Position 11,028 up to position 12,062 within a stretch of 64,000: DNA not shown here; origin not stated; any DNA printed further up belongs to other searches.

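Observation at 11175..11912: TetR regulator carrying a 9-copy [R/H/Q]DAG[A/T/P] pentapeptide repeat tail encoded by a 15-bp tandem DNA repeat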

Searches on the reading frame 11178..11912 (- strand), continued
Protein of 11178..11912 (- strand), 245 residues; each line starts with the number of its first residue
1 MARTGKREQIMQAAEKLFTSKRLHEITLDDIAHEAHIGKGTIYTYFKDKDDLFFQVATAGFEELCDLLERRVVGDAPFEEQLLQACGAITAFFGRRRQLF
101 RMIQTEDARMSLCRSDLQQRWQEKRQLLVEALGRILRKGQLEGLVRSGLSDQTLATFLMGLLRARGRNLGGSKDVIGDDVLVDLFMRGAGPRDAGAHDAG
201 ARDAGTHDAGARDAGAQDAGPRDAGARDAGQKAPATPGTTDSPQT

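Call 32: predict_structure(alignment_id=A1)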
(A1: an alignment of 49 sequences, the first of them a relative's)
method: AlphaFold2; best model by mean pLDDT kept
length: 245 residues; sequences in the alignment: 49
mean_pLDDT: 85.3   pTM: 0.71
mean pLDDT of the five models: 85.3, 83.7, 83.1, 82.8, 82.6
residues with pLDDT >= 90: 168; 70-90: 19; 50-70: 56; < 50: 2
segments of 3 or more residues with pLDDT < 50: none
pLDDT, mean of each block of 10 residues (from residue 1): 83 94 95 98 97 95 96 97 97 92 92 92 96 97 95 97 88 86 85 53 53 53 59 67 64
secondary structure, 60 per line:
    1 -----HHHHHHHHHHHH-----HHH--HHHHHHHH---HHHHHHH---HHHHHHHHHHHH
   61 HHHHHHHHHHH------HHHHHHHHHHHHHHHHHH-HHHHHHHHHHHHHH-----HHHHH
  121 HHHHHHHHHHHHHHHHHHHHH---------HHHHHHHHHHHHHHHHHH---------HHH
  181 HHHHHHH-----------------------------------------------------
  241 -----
elements in order: H6-17 H28-35 H39-45 H49-71 H78-95 H97-110 H116-141 H151-168 H178-187

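Call 36: search_solved_structures(query=window:11178-11912:-, max_evalue=0.001, show_alignments=1)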
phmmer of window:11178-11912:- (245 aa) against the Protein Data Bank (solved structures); distinct sequences matched with E-value up to 0.001: 56.
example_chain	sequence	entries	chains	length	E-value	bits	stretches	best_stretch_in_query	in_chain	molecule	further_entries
3vuq_A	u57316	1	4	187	4e-10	43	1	6-158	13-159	Transcriptional regulator (TetR/AcrR family)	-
3qkx_A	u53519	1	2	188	4.7e-10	42.8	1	2-102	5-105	Uncharacterized HTH-type transcriptional regulator HI_0893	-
3he0_A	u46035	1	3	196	1.7e-09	41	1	5-155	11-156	Transcriptional regulator, TetR family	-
3f1b_A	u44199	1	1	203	1.3e-08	38.1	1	3-188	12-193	TetR-like transcriptional regulator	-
6azh_A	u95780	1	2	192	9.1e-08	35.3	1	7-169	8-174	TetR family transcriptional regulator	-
8wrf_A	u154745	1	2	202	1.4e-07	34.7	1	5-88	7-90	Probable transcriptional regulator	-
2id6_A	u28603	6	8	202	2.2e-07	34.1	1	5-64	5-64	TRANSCRIPTIONAL REGULATOR, TetR FAMILY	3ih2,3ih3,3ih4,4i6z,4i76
1z77_A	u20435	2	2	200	2.4e-07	34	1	5-64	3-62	transcriptional regulator (TetR family) | Transcriptional regulator, TetR family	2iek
1vi0_A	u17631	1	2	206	2.4e-07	33.9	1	6-162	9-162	transcriptional regulator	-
1zkg_A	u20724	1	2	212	2.7e-07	33.8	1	5-64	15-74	transcriptional regulator, TetR family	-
4uds_A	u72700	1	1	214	3.5e-07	33.4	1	4-160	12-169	MBDR REGULATOR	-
3whb_A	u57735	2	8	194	3.7e-07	33.3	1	6-160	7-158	Fatty acid metabolism regulator protein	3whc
3bhq_A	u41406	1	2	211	4.6e-07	33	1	6-162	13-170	Transcriptional regulator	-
1rkt_A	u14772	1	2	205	6.9e-07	32.4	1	6-159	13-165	protein yfiR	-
3dcf_A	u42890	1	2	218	8.1e-07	32.2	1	4-76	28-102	transcriptional regulator of the TetR/AcrR family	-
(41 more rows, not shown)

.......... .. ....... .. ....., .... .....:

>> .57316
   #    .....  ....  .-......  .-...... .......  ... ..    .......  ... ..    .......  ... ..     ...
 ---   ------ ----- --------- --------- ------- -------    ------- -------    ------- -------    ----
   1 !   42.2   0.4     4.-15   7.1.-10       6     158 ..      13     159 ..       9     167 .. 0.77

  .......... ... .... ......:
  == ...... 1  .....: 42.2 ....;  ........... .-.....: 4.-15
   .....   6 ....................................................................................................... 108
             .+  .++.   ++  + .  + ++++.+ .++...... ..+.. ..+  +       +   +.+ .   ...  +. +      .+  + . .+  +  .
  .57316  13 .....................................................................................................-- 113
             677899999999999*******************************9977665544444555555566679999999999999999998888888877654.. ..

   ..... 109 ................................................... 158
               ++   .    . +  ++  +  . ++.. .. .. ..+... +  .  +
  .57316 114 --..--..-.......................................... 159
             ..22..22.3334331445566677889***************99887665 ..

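Call 59: search_protein_families(library=ncbifam, proteins=[window:11178-11912:-], max_evalue=0.001)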
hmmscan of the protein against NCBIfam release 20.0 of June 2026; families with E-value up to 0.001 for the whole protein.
window:11178-11912:- (245 aa): 17 families
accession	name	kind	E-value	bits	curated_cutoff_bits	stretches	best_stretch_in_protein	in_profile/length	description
NF053878.1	FATransRegFadRBac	equivalog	7.6e-13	48.7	200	1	5-160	3-155/190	fatty acid metabolism transcriptional regulator FadR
NF053731.1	TransRegFasRMycb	equivalog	1.5e-10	41.2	330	1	1-131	7-134/199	HTH-type transcriptional activator FasR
NF037937.1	septum_RefZ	equivalog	1.9e-10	41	180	1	7-106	1-102/195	forespore capture DNA-binding protein RefZ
NF007949.0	PRK10668.1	equivalog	8e-09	35.3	271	1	6-59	12-65/216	multidrug efflux transporter transcriptional repressor AcrR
NF051852.1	efflux_TF_MtrR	exception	1e-08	35.2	280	1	7-71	12-76/205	multidrug efflux system transcriptional repressor MtrR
NF041196.1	ScbR_bind_reg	equivalog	1.1e-08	35.5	150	1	7-160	8-156/191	ScbR family autoregulator-binding transcription factor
TIGR03384.1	betaine_BetI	equivalog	1.1e-08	35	201.3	1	6-74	9-77/189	choline-binding transcriptional repressor BetI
TIGR03968.1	mycofact_TetR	equivalog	3.8e-08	33.1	224.9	1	3-87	7-90/190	mycofactocin system transcriptional regulator MftR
NF007430.0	PRK09975.1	equivalog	1.2e-07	31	274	1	7-102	13-112/220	acrEF/envCD operon transcriptional regulator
NF001978.0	PRK00767.1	equivalog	1.8e-07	31.2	118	1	6-78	10-82/197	transcriptional regulator BetI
NF050111.1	TransRegSACE7040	equivalog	1.1e-06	28.6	250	1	6-82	2-78/186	SACE_7040 family transcriptional regulator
TIGR03613.1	RutR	equivalog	8.6e-06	25.7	368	1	3-62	6-65/202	pyrimidine utilization regulatory protein R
TIGR02366.1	DHAK_reg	equivalog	6.3e-05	23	129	1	9-54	7-52/176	dihydroxyacetone kinase transcriptional activator DhaS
NF058643.1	TranRegCurRPseudo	equivalog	0.00027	20.7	300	1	6-72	8-74/193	TetR family transcriptional repressor CurR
NF011572.0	PRK14996.1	equivalog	0.00048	20.1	144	1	3-88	6-89/192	TetR family transcriptional regulator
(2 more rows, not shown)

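Call 60: fold_search(model_id=the predicted structure, library=pdb)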
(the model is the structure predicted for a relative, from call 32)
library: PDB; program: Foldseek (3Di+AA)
matches with E <= 10: 889; with E <= 0.001: 417
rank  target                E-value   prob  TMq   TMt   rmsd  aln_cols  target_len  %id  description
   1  7ngg                  2.8e-07  1.00  0.60  0.74   3.4       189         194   18  Mycobacterium tuberculosis transcriptional regulator EthR with bound inhibitory compound (released 2022-02-23)
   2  3whc_F                4.8e-07  1.00  0.64  0.83   2.7       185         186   21  Crystal structure of a transcriptional regulator FadR from Bacillus subtilis in complex with stearoyl-CoA (released 2014-03-19)
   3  3whb_A                5.5e-07  1.00  0.63  0.80   3.4       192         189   21  Crystal structure of FadR from Bacillus subtilis, a transcriptional regulator involved in the regulation of fatty acid (released 2014-03-19)
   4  3whc_C                5.8e-07  1.00  0.63  0.79   3.4       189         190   21  Crystal structure of a transcriptional regulator FadR from Bacillus subtilis in complex with stearoyl-CoA (released 2014-03-19)
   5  4m3g                  7.0e-07  1.00  0.58  0.72   3.9       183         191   17  Rapid and efficient design of new inhibitors of Mycobacterium tuberculosis transcriptional repressor EthR using fragment (released 2014-06-25)
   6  5f27                  8.1e-07  1.00  0.59  0.75   3.6       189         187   20  Structure of Transcriptional Regulatory Repressor Protein - EthR from Mycobacterium Tuberculosis in complex with compoun (released 2016-02-03)
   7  2f07_A                8.1e-07  1.00  0.60  0.73   3.9       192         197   20  Crystal Structure of YvdT from Bacillus subtilis (released 2006-11-21)
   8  6azh_A                9.8e-07  1.00  0.61  0.77   3.7       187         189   22  Clostridium perfringens putative fatty acid metabolism regulator (released 2017-12-20)
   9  5nj0                  9.8e-07  1.00  0.60  0.74   3.3       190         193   19  EthR complex (released 2017-11-15)
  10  3tp3                  1.0e-06  1.00  0.60  0.73   3.5       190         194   19  Structure of HTH-type transcriptional regulator EthR, G106W mutant (released 2011-12-21)
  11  3vpr_C                1.0e-06  1.00  0.59  0.76   3.9       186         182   19  Crystal Structure of a TetR Family Transcriptional Regulator PfmR from Thermus thermophilus HB8 (released 2012-07-11)
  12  5nim                  1.1e-06  1.00  0.58  0.71   3.9       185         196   18  EthR complex (released 2017-11-15)
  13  3vpr_A                1.1e-06  1.00  0.59  0.74   3.9       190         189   20  Crystal Structure of a TetR Family Transcriptional Regulator PfmR from Thermus thermophilus HB8 (released 2012-07-11)
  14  6ho1                  1.1e-06  1.00  0.59  0.75   3.5       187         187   19  TRANSCRIPTIONAL REPRESSOR ETHR FROM MYCOBACTERIUM TUBERCULOSIS IN COMPLEX WITH BDM41974 (released 2018-12-26)
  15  4me9_B                1.2e-06  1.00  0.58  0.74   3.8       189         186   21  Crystal structure of a transcriptional regulator, TetR family (BCE_2991) from Bacillus cereus ATCC 10987 at 2.50 A res (released 2013-09-25)
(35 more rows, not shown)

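Call 61: list_cluster_members(proteins=[P0001, P0002, P0003, P0004, P0005, P0006, P0008, P0011])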
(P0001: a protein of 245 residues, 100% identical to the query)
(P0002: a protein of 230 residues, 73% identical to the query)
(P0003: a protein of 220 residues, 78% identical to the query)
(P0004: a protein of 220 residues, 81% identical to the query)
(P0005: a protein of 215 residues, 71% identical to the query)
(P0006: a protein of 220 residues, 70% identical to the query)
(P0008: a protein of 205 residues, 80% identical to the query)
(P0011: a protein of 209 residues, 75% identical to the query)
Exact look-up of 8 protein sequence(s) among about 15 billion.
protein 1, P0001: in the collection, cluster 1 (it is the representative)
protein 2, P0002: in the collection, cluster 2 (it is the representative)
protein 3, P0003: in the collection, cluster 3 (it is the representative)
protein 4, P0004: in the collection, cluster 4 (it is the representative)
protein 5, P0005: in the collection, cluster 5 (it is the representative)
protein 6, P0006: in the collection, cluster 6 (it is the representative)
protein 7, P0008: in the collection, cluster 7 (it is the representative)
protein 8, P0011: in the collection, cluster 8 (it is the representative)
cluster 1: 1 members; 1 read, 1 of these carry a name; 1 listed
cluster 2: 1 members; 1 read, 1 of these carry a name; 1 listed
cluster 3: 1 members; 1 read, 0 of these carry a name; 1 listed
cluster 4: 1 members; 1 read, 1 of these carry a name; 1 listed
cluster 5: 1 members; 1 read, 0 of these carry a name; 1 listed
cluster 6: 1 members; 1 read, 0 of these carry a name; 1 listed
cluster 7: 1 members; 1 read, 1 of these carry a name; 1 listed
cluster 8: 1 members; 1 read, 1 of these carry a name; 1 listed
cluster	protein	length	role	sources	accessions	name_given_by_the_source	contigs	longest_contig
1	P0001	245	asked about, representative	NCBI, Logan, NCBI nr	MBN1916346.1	MAG: TetR/AcrR family transcriptional regulator [Verrucomicrobia bacterium] | TetR/AcrR family transcriptional regulator [Verrucomicrobiota bacterium]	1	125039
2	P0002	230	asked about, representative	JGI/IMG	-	AcrR family transcriptional regulator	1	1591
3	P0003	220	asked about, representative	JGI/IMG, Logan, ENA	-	-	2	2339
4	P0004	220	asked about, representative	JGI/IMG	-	AcrR family transcriptional regulator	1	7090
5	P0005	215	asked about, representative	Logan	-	-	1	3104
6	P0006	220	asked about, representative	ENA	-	-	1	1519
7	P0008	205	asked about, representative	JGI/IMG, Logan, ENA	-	AcrR family transcriptional regulator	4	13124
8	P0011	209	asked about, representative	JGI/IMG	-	AcrR family transcriptional regulator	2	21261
